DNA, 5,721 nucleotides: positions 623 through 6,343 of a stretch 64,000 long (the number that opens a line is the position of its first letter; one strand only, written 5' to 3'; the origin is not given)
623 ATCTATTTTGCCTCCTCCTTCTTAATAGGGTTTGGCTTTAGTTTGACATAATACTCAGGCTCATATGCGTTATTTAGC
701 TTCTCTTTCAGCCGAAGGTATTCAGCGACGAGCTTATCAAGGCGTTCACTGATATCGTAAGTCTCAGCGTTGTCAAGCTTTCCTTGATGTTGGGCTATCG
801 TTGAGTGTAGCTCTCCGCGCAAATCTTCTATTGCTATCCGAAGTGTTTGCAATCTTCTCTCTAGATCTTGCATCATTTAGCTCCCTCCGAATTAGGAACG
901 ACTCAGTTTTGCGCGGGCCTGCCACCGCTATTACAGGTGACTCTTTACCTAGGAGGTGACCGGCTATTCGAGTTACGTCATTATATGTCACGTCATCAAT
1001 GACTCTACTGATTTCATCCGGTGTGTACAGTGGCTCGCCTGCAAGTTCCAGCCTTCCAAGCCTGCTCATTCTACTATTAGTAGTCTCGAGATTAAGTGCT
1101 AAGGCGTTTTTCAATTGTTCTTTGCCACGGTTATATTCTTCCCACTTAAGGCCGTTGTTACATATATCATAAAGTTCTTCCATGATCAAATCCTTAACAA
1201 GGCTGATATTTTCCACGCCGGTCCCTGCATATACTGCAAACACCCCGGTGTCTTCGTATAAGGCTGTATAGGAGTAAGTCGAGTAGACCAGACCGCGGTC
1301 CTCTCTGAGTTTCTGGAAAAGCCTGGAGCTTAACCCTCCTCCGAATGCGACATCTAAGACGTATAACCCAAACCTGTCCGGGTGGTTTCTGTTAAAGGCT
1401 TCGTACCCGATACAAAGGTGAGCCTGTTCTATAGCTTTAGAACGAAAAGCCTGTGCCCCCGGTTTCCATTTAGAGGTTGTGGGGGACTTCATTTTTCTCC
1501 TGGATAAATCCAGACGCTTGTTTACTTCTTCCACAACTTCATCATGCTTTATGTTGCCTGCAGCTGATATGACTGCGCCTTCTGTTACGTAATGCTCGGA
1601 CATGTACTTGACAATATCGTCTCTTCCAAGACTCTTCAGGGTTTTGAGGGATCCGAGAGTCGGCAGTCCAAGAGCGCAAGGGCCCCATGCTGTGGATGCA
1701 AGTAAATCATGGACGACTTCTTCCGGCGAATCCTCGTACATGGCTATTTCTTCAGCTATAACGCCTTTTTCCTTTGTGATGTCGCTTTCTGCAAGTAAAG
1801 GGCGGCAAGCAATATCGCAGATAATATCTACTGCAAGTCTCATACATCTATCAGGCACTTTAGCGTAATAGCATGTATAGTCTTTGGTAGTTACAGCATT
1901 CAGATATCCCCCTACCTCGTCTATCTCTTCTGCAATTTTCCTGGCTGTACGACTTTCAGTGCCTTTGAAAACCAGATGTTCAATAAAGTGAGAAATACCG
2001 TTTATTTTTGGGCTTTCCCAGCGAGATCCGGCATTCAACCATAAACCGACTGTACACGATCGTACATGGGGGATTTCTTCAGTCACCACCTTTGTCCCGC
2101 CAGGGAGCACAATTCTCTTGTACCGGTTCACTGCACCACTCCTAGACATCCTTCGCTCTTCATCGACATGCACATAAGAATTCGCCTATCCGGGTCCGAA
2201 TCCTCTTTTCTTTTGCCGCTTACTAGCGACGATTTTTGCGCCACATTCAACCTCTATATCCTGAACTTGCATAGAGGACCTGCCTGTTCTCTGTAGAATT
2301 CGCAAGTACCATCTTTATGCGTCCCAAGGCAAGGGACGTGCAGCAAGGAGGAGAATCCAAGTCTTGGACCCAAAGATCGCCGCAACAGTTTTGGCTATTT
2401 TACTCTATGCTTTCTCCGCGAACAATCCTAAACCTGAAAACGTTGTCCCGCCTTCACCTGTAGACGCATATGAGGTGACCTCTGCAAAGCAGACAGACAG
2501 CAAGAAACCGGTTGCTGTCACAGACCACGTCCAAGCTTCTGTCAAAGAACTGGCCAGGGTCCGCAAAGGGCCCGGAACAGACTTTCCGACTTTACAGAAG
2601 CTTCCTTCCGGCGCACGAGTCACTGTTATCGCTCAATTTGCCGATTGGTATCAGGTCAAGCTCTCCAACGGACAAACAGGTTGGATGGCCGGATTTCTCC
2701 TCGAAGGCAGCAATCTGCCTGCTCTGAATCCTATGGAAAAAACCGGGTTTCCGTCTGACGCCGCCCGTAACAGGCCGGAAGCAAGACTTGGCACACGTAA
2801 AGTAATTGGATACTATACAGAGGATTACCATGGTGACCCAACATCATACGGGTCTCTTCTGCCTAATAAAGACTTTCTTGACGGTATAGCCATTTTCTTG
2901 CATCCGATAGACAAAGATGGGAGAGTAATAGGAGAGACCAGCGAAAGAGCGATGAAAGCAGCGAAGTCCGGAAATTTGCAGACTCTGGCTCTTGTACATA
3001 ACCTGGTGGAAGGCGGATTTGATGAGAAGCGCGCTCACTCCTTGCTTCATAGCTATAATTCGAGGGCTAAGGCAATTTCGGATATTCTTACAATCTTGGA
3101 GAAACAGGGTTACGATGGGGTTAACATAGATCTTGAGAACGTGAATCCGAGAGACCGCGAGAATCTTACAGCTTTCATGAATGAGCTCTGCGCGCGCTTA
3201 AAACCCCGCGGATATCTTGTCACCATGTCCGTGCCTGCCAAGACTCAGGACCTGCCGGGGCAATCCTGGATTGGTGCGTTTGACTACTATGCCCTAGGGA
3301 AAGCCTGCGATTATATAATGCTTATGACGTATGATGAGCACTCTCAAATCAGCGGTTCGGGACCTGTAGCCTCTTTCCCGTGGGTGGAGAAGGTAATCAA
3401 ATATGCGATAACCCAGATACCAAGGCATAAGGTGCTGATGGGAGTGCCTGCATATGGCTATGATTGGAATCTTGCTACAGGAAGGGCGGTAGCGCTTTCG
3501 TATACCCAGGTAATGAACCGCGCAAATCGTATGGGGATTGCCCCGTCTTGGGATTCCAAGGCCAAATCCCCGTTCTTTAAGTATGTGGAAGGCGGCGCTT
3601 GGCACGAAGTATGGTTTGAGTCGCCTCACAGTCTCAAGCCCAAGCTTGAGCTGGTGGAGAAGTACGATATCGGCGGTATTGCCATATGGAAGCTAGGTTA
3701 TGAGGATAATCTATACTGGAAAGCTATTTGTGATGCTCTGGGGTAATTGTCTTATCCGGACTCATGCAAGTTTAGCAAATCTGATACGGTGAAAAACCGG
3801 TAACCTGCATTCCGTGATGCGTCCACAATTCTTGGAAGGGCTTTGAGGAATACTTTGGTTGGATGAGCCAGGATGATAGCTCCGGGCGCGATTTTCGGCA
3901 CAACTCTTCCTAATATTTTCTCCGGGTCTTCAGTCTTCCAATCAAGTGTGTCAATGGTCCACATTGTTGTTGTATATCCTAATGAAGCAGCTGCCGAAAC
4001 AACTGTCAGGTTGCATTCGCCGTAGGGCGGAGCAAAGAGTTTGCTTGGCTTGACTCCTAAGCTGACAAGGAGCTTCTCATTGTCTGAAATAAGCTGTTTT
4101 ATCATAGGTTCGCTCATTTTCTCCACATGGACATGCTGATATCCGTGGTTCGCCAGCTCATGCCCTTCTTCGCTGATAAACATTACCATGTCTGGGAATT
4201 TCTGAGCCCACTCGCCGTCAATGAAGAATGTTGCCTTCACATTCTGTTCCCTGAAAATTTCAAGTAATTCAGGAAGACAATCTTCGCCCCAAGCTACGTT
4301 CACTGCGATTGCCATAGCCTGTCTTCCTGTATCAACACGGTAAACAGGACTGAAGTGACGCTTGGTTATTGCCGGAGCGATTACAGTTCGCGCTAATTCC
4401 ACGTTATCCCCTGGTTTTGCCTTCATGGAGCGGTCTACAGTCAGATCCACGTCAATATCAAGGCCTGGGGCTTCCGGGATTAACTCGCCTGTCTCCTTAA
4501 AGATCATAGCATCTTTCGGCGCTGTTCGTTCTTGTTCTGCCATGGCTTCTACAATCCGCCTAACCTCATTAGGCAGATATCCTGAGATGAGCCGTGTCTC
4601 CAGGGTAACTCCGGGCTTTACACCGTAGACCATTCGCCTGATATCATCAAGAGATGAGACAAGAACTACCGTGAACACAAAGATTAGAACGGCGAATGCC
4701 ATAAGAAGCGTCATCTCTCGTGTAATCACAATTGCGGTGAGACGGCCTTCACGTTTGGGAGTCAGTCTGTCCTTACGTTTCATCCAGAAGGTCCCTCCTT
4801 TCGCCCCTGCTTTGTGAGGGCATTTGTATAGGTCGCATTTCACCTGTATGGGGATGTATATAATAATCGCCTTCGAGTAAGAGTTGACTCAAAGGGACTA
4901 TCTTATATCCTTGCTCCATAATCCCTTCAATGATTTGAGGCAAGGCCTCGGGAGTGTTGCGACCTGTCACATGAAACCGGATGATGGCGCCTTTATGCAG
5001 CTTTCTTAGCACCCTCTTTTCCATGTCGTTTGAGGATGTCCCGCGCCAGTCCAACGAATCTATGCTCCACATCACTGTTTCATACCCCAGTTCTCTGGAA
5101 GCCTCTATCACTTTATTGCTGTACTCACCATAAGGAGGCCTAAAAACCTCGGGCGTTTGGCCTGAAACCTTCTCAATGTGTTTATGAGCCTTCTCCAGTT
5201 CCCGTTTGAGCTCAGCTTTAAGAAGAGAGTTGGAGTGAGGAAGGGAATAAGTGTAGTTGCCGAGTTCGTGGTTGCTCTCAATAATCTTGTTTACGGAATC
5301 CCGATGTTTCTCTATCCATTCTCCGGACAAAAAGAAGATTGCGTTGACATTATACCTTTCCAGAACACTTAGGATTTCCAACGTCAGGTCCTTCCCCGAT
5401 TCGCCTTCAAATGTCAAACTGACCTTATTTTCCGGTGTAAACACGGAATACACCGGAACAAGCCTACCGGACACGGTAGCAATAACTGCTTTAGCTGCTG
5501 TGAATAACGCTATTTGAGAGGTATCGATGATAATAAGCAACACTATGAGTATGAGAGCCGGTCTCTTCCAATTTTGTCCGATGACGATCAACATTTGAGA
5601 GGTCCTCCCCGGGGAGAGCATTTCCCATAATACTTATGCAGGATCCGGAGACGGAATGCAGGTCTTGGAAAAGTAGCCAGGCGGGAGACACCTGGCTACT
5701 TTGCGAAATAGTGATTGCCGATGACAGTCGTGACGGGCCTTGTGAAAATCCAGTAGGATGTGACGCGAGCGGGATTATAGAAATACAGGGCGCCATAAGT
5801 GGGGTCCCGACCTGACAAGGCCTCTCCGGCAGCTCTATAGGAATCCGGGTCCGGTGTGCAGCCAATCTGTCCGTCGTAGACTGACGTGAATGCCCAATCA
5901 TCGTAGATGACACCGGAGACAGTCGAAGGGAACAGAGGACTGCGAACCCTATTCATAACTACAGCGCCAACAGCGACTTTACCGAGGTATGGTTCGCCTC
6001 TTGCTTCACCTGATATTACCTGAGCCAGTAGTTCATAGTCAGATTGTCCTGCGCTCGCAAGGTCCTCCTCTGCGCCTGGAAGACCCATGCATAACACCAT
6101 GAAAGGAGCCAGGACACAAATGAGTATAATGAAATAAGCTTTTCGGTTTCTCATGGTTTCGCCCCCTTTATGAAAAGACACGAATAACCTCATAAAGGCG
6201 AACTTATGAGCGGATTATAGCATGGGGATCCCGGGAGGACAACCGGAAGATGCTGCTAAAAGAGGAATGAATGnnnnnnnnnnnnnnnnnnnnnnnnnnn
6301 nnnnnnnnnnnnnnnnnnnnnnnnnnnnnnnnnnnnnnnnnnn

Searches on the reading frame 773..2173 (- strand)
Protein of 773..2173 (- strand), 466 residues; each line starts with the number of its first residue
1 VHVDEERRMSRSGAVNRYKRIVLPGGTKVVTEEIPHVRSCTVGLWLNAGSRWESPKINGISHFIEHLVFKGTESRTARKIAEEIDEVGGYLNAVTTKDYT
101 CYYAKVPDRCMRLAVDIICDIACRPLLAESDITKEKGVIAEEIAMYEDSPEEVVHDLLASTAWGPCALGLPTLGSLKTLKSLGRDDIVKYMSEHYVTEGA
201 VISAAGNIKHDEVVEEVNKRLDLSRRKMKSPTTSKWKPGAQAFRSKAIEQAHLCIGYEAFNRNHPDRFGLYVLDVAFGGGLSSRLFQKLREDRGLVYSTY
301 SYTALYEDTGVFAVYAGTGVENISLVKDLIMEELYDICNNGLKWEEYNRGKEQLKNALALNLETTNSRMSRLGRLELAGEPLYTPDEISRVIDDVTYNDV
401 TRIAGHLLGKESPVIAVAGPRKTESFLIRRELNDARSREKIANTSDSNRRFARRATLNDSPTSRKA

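Call 58: search_protein_families(library=ncbifam, proteins=[window:773-2173:-], max_evalue=1e-12)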
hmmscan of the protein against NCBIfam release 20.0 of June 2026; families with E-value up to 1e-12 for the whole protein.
window:773-2173:- (466 aa): 3 families
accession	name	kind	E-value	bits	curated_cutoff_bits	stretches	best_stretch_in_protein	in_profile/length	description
NF047422.1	YfmF_fam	equivalog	1.1e-25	90.4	285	1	118-406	105-400/412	EF-P 5-aminopentanol modification-associated protein YfmF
NF047421.1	YfmH_fam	equivalog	2.8e-18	66.4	250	1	58-411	60-414/425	EF-P 5-aminopentanol modification-associated protein YfmH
TIGR02110.1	PQQ_syn_pqqF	equivalog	2e-15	56.6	320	1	19-148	1-132/697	pyrroloquinoline quinone biosynthesis protein PqqF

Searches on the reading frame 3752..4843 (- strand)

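Call 58: search_protein_families(library=ncbifam, proteins=[window:3752-4843:-], max_evalue=1e-12)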
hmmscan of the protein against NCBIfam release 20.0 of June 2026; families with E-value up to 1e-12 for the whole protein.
window:3752-4843:- (363 aa): 8 families
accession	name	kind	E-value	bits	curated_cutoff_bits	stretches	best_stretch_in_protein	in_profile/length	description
TIGR02873.1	spore_ylxY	hypoth_equivalog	1.4e-56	191.7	391.5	1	98-358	7-268/268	probable sporulation protein, polysaccharide deacetylase family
TIGR02764.1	spore_ybaN_pdaB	equivalog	8.2e-48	162.7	237.4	1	171-357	2-191/191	polysaccharide deacetylase family sporulation protein PdaB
NF045821.1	PgAcgDacpgdA1_Bac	equivalog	1.7e-32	112.4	400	1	190-358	103-276/282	peptidoglycan-N-acetylglucosamine deacetylase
NF045820.1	PgAcgDacpgdA_Strep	equivalog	6.4e-29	101.1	800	1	187-360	280-451/463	peptidoglycan-N-acetylglucosamine deacetylase PgdA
TIGR02884.1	spore_pdaA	equivalog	3.6e-28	98.8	298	1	166-356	28-223/224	delta-lactam-biosynthetic de-N-acetylase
TIGR04243.1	nodulat_NodB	equivalog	3.3e-27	95.3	240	1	189-328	16-156/197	chitooligosaccharide deacetylase NodB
NF045822.1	PgAcgDacpgdA2_Bac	equivalog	2.1e-15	56.8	400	1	192-351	86-256/274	peptidoglycan-N-acetylglucosamine deacetylase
TIGR03006.1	pepcterm_polyde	equivalog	3.7e-14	52.5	276.2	1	192-266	38-112/272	XrtA system polysaccharide deacetylase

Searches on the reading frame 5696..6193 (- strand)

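Call 58: search_protein_families(library=ncbifam, proteins=[window:5696-6193:-], max_evalue=1e-12)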
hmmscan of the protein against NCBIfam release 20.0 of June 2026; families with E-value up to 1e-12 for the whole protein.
window:5696-6193:- (165 aa): 1 family
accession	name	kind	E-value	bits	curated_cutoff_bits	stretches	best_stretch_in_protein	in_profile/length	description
TIGR02869.1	spore_SleB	equivalog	1.2e-52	178.8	236.5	1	47-165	83-201/201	spore cortex-lytic enzyme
